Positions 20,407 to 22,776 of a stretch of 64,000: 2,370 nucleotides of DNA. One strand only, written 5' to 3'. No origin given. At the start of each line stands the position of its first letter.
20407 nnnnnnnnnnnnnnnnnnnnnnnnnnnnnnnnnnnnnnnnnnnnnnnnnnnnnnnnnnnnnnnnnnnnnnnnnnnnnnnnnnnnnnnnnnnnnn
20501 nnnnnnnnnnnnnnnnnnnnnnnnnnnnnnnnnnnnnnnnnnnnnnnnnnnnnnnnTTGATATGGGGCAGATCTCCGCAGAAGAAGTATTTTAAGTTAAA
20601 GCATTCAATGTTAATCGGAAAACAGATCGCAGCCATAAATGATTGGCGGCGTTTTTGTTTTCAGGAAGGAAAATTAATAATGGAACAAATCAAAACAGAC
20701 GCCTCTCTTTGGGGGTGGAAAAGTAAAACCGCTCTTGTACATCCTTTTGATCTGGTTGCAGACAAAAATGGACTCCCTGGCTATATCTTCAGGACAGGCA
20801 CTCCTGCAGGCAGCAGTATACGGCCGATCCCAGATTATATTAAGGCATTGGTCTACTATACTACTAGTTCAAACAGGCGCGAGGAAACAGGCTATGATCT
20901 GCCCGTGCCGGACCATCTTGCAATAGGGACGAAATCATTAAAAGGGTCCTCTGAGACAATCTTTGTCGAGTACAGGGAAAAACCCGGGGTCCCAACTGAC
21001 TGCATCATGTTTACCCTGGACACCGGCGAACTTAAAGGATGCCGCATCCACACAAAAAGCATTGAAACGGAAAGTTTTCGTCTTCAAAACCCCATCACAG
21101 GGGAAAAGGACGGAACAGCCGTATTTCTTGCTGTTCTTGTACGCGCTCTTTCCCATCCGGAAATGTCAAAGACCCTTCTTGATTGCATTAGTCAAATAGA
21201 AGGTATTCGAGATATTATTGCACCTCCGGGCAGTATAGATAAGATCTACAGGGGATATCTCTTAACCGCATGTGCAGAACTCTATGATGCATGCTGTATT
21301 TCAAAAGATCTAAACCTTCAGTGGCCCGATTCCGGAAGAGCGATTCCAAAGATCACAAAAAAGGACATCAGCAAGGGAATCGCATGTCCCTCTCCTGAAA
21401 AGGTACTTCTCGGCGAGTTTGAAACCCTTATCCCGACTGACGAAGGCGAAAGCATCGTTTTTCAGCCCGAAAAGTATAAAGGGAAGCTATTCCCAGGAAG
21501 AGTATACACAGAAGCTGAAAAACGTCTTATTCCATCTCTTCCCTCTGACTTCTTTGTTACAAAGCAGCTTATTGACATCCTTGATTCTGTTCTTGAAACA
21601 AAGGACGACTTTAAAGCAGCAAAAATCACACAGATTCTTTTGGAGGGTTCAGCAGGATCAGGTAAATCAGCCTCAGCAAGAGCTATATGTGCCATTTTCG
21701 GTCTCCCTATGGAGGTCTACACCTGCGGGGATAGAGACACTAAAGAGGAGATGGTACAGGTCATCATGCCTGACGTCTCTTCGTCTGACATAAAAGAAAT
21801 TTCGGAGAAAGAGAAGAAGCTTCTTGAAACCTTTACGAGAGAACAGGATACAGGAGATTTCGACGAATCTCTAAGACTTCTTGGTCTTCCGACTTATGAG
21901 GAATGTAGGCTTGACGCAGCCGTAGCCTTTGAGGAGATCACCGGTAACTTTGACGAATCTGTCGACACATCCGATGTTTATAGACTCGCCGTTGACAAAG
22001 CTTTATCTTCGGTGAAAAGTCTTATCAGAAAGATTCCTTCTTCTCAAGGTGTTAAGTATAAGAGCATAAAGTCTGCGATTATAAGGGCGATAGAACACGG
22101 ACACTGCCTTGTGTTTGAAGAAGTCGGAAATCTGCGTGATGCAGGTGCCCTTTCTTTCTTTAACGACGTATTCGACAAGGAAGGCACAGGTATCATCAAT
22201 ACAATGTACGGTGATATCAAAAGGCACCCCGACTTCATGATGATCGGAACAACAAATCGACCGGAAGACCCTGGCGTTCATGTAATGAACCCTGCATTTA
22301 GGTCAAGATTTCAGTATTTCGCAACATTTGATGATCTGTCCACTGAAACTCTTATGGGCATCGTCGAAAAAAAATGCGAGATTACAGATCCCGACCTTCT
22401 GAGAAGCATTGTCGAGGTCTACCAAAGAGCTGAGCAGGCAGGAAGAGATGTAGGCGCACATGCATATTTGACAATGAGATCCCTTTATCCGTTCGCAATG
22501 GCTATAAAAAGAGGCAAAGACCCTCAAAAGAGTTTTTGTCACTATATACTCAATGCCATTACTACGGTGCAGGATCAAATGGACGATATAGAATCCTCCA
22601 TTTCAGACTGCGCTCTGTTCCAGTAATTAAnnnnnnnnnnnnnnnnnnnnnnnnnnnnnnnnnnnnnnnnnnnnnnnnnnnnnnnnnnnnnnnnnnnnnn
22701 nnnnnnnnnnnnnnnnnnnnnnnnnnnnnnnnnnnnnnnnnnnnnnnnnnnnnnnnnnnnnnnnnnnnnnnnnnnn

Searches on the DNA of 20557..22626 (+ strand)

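Call 116: build_rna_model(alignment_id=A5)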
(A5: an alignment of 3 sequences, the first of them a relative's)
Model R2 built from alignment A5 (3 sequences, 114 columns); structure: RNAalifold consensus.
model positions 107; base pairs 17; branch points 1; effective number of sequences 1.83; information 0.59 bits per position. Calibrated on 0.2 Mb of random sequence (short: E-values are rough).
structure used (alignment columns):
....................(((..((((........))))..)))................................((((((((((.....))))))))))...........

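Call 117: search_with_rna_model(model_id=R2, sources=[L005, L010, window], filters=default, max_evalue=1)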
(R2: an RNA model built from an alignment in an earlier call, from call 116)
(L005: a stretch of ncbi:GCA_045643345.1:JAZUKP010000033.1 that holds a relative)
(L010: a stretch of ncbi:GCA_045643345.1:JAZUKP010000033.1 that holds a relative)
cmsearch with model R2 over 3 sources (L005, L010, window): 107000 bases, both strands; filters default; matches with E-value up to 1: 4.
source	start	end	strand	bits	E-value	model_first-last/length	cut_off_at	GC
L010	8962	9068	+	113.7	1.8e-20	1-107/107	no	0.34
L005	9458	9565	+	107.7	3e-19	1-107/107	no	0.31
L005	14383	14488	+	102.2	3.9e-18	1-107/107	no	0.31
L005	14183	14262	+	37.9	5.7e-05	1-107/107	no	0.39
